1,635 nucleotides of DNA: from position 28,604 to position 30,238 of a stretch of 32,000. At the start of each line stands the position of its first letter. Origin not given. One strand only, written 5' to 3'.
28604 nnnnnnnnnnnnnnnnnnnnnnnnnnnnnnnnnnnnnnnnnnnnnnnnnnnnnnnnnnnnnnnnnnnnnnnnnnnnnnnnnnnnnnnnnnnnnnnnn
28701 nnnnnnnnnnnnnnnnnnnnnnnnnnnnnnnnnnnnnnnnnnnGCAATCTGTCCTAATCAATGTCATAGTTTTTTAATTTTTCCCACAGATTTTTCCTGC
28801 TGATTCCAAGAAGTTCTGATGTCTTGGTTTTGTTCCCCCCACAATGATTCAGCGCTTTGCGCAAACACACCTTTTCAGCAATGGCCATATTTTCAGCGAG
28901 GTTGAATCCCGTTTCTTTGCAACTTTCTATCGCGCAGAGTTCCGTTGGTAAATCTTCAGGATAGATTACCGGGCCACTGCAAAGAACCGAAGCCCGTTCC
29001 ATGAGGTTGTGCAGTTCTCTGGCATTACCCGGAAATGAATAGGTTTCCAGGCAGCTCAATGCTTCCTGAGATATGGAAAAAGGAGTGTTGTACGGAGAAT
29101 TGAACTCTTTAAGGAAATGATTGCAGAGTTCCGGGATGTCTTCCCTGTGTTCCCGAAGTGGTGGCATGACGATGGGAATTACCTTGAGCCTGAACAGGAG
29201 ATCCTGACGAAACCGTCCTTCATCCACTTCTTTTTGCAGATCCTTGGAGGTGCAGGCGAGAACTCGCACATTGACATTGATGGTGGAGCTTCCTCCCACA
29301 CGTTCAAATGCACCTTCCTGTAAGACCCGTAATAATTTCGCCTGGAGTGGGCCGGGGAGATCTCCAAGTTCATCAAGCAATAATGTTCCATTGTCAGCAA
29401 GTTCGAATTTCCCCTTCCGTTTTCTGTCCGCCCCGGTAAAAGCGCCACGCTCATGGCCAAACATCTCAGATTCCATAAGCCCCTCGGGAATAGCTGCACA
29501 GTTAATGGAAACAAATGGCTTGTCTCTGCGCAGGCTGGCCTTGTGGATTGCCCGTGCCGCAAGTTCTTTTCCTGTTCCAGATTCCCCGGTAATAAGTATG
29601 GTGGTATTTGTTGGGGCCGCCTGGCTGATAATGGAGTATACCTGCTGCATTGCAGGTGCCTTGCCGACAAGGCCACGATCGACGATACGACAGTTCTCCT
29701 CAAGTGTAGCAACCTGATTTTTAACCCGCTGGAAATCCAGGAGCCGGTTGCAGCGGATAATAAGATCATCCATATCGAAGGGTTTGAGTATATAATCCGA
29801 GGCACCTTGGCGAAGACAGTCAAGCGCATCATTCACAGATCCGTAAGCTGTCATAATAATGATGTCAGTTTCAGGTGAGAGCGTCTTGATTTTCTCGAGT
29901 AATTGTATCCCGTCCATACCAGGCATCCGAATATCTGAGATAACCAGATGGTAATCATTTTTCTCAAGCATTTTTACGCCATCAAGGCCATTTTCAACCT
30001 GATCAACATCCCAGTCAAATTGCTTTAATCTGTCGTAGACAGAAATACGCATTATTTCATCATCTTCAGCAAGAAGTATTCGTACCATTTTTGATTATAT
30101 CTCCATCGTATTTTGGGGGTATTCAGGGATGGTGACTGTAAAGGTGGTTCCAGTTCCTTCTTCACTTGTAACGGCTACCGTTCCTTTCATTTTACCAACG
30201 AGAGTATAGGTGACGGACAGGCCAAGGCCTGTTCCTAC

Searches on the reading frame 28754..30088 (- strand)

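Call 9: search_protein_families(library=pfam, proteins=[window:28754-30088:-], max_evalue=0.001)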
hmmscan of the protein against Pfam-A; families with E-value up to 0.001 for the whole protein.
window:28754-30088:- (444 aa): 6 families
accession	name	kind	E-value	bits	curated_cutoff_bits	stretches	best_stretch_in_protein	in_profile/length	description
PF00158.32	Sigma54_activat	-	9.6e-70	234.1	20.2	1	140-306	1-167/168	Sigma-54 interaction domain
PF00072.30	Response_reg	-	3.1e-29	101.8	30.2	1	4-111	1-108/111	Response regulator receiver domain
PF25601.1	AAA_lid_14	-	1.9e-24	85.7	27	1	312-388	1-78/87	AAA+ ATPase lid domain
PF14532.12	Sigma54_activ_2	-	8.2e-22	78.4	25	1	141-311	1-138/138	Sigma-54 interaction domain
PF02954.25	HTH_8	-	3.1e-13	49.6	22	1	404-441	5-42/42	Bacterial regulatory protein, Fis family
PF06068.19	TIP49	-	0.0007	19.3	23.8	0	132-200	18-88/347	TIP49 P-loop domain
